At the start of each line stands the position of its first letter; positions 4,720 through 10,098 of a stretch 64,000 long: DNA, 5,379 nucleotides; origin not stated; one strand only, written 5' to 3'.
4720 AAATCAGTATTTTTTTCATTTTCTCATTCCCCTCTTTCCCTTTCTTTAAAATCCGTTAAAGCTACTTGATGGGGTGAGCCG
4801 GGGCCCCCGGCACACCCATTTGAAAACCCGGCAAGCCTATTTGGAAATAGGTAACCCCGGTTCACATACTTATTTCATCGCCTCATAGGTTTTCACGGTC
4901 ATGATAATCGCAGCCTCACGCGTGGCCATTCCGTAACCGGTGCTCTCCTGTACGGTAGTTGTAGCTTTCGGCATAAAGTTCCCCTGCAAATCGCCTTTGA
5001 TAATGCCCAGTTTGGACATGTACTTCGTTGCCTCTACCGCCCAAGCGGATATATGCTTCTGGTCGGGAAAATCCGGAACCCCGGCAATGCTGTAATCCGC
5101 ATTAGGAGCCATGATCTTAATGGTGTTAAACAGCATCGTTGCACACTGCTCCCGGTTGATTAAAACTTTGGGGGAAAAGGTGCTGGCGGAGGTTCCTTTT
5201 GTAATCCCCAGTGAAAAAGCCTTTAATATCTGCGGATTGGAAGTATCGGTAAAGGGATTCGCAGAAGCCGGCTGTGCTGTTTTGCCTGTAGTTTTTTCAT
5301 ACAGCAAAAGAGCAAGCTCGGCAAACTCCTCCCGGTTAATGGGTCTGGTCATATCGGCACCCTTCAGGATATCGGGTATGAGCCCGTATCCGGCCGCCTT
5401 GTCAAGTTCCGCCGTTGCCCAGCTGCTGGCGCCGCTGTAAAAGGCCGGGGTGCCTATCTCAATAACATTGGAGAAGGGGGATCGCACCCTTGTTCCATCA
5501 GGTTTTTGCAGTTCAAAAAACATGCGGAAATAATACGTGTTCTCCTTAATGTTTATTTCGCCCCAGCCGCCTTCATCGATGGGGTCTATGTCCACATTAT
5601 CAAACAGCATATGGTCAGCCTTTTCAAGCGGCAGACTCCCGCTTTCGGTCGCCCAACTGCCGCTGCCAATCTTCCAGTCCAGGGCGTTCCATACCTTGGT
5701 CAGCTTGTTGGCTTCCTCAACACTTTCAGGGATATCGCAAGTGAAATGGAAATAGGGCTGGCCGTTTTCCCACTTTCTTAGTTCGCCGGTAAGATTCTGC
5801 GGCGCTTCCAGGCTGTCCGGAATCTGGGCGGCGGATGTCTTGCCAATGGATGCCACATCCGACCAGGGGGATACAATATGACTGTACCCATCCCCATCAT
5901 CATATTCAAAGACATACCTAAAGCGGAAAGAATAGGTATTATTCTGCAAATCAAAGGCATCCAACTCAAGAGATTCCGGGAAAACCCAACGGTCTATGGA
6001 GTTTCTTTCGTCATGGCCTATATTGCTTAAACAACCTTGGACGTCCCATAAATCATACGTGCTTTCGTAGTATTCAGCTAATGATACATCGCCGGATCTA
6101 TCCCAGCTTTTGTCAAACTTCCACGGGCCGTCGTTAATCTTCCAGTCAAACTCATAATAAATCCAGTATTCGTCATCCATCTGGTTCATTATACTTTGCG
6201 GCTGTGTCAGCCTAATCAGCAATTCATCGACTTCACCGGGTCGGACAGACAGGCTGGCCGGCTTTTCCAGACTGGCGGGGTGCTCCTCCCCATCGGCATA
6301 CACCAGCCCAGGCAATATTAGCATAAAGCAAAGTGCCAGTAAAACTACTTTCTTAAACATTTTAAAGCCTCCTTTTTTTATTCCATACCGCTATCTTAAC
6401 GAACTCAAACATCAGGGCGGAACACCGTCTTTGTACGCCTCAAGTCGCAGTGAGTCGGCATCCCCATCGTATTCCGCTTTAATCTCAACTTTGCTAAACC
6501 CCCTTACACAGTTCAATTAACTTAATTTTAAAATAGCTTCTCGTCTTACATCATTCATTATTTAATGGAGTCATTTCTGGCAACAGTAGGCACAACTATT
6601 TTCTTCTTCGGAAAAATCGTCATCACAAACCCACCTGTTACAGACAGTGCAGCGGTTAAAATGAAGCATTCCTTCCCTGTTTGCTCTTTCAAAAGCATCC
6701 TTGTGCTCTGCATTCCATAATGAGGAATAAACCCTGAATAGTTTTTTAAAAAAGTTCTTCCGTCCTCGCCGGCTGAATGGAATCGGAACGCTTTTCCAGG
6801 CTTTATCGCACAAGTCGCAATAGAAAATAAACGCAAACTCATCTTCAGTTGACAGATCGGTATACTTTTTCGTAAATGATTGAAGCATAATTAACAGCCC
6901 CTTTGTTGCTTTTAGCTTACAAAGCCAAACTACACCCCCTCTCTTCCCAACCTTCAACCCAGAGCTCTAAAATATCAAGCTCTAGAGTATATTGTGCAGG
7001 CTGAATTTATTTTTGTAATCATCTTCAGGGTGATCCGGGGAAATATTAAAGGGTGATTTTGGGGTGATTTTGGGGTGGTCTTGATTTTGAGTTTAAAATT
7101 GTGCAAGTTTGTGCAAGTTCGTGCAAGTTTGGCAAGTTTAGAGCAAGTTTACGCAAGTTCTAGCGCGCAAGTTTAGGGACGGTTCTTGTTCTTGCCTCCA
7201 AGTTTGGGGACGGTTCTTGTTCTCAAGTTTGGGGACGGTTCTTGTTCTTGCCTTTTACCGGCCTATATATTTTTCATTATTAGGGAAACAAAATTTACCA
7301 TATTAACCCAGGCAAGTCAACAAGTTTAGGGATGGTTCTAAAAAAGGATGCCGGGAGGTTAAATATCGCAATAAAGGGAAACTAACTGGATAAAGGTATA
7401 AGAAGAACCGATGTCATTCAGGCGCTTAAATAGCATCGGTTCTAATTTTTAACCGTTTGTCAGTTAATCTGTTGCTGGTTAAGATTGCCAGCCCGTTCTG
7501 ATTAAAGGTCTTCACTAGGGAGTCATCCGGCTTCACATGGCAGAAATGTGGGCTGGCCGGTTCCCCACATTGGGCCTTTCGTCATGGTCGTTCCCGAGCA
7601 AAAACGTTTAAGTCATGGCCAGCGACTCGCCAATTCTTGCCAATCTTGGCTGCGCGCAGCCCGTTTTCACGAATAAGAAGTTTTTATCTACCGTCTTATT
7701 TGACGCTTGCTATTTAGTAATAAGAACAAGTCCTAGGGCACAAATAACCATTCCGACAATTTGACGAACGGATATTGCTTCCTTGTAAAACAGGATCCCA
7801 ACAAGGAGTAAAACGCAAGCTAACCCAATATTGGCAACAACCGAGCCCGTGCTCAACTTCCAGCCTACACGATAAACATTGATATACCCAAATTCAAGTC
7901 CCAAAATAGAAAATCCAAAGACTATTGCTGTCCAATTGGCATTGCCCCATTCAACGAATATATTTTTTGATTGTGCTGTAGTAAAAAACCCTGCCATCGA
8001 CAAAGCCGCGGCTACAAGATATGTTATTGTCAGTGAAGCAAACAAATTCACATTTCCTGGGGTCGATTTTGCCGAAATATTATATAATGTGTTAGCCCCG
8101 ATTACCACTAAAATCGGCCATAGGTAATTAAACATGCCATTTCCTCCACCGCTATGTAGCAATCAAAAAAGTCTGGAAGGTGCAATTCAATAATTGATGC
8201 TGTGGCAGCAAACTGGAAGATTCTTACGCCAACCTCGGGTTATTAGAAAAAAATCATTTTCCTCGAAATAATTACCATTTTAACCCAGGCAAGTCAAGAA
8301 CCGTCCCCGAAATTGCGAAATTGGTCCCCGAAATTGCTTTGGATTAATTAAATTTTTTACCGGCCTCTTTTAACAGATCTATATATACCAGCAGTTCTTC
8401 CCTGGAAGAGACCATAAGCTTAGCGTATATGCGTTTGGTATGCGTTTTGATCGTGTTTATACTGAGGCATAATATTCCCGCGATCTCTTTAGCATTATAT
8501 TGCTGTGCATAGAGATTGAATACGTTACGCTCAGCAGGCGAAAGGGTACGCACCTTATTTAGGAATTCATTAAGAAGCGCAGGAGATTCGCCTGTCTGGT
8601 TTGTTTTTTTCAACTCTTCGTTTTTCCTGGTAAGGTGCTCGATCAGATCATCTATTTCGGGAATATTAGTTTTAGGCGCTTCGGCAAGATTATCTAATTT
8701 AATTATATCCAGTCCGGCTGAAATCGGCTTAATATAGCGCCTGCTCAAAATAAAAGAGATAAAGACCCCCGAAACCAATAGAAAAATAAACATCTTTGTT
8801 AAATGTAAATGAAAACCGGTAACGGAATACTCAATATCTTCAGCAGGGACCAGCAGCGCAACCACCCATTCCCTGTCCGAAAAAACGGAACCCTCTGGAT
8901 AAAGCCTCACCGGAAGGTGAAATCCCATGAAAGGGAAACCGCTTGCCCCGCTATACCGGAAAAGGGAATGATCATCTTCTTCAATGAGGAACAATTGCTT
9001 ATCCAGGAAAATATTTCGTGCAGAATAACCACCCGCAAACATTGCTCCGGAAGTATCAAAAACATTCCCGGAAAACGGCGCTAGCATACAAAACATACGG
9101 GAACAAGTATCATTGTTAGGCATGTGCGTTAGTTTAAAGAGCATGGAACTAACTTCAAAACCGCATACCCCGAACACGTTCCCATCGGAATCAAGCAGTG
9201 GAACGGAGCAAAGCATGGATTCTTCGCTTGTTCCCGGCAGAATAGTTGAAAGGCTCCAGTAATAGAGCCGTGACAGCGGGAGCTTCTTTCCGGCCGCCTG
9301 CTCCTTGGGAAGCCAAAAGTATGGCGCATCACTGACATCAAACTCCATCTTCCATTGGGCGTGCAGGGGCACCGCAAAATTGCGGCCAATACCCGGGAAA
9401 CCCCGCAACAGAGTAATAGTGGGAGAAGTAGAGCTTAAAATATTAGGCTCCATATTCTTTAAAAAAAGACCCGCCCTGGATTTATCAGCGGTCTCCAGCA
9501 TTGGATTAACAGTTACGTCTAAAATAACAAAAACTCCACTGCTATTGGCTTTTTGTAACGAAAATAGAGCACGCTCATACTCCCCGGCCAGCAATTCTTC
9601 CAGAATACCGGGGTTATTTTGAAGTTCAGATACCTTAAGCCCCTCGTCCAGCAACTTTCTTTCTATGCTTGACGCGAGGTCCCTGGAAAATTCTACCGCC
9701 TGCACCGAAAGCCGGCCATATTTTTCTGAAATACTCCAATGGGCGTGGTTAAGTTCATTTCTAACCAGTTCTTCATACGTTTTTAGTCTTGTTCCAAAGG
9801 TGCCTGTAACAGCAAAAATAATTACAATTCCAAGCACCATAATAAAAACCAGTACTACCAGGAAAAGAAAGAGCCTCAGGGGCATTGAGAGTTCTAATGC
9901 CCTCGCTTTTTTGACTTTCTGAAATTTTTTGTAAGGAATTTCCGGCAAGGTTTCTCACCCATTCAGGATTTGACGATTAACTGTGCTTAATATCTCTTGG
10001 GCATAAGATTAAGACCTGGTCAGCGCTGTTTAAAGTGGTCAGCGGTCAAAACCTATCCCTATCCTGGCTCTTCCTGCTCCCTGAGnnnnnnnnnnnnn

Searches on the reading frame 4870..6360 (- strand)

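Call 4: search_protein_families(library=pfam, proteins=[window:4870-6360:-], max_evalue=0.001)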
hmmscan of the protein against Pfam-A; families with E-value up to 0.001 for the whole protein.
window:4870-6360:- (496 aa): 1 family
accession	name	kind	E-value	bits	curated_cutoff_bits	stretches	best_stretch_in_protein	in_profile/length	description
PF00395.25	SLH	-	1.2e-10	41.6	20.8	1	431-469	2-39/44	S-layer homology domain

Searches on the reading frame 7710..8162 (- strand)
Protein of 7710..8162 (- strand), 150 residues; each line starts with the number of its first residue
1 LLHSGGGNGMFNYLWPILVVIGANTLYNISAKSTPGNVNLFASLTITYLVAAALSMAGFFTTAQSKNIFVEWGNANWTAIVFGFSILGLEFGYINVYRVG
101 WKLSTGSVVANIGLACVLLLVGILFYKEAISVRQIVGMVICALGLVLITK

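Call 4: search_protein_families(library=pfam, proteins=[window:7710-8162:-], max_evalue=0.001)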
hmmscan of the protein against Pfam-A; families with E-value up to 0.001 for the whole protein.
window:7710-8162:- (150 aa): 1 family
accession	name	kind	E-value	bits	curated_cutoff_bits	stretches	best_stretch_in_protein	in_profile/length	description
PF00892.27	EamA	-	0.00012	22.8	28.2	1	25-149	15-134/135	EamA-like transporter family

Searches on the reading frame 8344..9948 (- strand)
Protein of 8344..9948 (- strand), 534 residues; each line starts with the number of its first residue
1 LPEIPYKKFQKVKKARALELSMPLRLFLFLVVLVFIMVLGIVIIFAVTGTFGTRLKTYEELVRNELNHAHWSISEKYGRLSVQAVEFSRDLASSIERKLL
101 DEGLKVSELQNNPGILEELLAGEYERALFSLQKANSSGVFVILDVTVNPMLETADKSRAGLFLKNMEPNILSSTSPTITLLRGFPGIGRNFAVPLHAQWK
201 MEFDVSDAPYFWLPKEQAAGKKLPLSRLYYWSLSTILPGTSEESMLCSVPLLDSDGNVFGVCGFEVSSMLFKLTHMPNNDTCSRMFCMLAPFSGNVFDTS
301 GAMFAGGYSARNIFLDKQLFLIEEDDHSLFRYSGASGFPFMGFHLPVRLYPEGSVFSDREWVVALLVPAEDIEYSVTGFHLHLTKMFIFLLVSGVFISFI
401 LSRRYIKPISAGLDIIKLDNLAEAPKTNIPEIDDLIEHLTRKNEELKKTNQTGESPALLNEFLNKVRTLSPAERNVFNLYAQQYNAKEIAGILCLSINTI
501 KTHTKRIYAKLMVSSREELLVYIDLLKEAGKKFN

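Call 4: search_protein_families(library=pfam, proteins=[window:8344-9948:-], max_evalue=0.001)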
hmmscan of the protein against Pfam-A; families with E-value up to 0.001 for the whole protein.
window:8344-9948:- (534 aa): 2 families
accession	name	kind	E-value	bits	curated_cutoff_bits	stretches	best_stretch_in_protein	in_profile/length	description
PF00196.25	GerE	-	4.1e-11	42.8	23.5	1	468-522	2-56/57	Bacterial regulatory proteins, luxR family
PF08281.18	Sigma70_r4_2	-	1.3e-06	28.4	25.7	1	461-511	3-54/54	Sigma-70, region 4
